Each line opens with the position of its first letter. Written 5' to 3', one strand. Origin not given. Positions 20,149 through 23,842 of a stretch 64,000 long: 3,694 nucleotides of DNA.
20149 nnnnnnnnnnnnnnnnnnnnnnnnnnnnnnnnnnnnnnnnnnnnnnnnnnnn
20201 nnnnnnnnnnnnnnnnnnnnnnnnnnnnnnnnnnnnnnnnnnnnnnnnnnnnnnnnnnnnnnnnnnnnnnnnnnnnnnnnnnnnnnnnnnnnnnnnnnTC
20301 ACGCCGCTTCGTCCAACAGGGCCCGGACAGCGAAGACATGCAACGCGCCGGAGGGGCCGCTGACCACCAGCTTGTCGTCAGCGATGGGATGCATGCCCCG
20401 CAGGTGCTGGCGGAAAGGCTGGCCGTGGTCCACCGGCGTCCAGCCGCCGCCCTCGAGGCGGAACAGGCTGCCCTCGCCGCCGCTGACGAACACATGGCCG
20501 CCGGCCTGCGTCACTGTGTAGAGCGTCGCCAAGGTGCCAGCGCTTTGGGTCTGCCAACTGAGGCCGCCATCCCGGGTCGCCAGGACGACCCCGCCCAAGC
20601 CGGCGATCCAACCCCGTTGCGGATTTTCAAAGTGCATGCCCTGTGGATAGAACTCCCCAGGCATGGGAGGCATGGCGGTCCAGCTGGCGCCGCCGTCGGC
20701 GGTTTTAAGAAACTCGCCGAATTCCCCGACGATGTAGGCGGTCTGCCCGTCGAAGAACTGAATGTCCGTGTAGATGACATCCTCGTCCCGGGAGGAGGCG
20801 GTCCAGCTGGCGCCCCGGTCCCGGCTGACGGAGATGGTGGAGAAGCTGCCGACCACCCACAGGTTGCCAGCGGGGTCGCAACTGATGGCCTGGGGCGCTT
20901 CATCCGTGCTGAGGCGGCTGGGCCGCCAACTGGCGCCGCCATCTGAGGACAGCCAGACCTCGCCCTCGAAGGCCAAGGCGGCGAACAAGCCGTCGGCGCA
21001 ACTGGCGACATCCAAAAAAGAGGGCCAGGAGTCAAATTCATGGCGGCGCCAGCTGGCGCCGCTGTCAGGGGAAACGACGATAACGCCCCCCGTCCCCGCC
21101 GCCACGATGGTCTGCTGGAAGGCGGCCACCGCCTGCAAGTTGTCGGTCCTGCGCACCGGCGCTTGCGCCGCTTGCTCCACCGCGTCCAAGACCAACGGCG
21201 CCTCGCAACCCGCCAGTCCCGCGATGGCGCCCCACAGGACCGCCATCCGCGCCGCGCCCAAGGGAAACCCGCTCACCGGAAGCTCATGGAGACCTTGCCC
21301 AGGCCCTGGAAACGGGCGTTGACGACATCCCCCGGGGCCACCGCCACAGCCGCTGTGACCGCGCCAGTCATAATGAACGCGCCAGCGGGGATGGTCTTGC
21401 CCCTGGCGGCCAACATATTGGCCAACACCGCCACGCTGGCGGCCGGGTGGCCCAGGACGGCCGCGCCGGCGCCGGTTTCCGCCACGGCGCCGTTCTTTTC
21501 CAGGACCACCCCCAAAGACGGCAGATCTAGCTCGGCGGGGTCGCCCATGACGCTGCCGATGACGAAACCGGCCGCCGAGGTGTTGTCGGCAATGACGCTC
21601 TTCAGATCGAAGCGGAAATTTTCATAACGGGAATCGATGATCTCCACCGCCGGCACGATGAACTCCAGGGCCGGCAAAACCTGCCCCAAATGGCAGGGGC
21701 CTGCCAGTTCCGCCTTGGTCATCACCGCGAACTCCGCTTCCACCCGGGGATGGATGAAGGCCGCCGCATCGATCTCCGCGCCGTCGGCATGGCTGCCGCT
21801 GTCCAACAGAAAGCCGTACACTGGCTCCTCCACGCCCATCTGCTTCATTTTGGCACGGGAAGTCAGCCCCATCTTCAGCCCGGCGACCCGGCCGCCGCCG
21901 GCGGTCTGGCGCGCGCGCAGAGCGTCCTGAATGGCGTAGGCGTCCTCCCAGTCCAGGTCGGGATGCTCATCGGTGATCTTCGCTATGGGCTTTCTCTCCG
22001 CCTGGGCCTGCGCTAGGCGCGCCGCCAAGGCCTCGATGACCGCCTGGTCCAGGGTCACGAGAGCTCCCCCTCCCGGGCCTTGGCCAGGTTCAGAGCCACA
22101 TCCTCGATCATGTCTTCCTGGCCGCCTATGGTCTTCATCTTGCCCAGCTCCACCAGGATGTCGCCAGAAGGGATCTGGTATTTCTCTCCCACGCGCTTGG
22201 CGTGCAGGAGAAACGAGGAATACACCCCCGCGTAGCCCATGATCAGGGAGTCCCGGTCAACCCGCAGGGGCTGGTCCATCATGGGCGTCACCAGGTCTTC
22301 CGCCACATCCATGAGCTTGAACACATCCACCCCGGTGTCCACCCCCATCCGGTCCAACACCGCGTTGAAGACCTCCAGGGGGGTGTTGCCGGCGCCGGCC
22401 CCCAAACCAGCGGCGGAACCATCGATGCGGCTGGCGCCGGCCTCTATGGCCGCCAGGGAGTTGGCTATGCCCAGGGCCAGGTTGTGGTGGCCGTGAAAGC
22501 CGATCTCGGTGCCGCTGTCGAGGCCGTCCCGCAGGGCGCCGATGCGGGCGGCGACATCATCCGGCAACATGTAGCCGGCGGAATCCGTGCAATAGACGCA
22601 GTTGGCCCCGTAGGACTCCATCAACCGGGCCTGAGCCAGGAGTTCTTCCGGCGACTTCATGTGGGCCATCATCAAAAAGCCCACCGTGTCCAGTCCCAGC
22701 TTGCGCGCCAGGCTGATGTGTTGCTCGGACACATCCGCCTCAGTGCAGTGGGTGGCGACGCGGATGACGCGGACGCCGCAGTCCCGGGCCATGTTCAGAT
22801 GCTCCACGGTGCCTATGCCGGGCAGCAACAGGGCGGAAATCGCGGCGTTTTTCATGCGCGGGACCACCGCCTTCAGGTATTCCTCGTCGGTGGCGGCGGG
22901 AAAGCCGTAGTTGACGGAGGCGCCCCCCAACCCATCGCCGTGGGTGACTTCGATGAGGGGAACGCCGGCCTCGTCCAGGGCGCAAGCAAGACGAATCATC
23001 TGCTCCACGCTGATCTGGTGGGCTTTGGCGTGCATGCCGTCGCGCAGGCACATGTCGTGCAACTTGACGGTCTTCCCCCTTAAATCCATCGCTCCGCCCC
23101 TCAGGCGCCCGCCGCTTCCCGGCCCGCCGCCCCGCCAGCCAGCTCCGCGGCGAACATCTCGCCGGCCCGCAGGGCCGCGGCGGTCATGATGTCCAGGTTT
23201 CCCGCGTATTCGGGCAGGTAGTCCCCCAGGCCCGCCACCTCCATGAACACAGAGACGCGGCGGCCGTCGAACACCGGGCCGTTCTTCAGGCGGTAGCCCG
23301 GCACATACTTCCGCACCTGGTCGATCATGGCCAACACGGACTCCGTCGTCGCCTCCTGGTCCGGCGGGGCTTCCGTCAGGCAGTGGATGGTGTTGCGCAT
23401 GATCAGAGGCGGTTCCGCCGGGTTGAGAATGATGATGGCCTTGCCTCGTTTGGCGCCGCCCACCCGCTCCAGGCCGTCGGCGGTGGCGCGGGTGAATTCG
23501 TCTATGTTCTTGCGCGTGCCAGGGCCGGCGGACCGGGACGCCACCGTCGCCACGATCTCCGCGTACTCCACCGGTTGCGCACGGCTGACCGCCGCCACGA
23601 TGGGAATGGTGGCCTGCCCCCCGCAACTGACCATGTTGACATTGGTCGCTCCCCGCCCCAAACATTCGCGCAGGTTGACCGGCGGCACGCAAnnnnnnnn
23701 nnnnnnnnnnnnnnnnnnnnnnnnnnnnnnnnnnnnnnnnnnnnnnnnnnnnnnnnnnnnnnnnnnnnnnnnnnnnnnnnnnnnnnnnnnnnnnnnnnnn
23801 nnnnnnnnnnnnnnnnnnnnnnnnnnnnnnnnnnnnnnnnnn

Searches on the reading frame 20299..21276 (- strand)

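Call 43: search_protein_families(library=pfam, proteins=[window:20299-21276:-], max_evalue=0.00001)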
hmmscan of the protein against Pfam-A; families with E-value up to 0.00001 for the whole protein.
window:20299-21276:- (325 aa): 3 families
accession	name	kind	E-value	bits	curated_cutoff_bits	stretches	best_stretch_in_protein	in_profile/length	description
PF14870.12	PSII_BNR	-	7.9e-17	61.9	27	1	166-242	17-95/303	Photosynthesis system II assembly factor YCF48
PF15902.12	Sortilin-Vps10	-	8.8e-10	38.4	33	0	147-248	2-116/446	Sortilin, neurotensin receptor 3,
PF02012.26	BNR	-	6.2e-08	31.9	27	0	108-118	1-11/12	BNR/Asp-box repeat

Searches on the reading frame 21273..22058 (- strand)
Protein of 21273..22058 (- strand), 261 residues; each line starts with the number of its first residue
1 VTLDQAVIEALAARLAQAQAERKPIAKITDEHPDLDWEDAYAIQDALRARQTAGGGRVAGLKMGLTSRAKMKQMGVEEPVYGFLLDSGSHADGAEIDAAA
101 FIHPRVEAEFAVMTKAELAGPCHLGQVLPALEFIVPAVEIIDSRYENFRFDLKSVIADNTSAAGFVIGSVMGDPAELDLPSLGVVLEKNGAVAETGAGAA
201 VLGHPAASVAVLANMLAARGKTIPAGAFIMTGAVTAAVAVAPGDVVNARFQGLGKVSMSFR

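Call 43: search_protein_families(library=pfam, proteins=[window:21273-22058:-], max_evalue=0.00001)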
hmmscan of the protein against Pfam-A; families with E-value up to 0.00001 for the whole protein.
window:21273-22058:- (261 aa): 1 family
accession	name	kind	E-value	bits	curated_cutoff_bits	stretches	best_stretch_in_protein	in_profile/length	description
PF01557.24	FAA_hydrolase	-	2.2e-07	31.2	23.9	1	83-257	35-210/214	Fumarylacetoacetate (FAA) hydrolase C-terminal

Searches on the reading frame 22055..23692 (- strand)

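Call 6: search_protein_families(library=pfam, proteins=[window:22055-23692:-])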
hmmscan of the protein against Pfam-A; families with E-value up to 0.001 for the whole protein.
window:22055-23692:- (545 aa): 2 families
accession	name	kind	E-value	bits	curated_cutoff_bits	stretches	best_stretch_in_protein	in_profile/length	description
PF00682.25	HMGL-like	-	4.5e-53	180.7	29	1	209-465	2-258/260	HMGL-like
PF07836.16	DmpG_comm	-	4.3e-29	100.3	27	1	477-538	2-63/63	DmpG-like communication domain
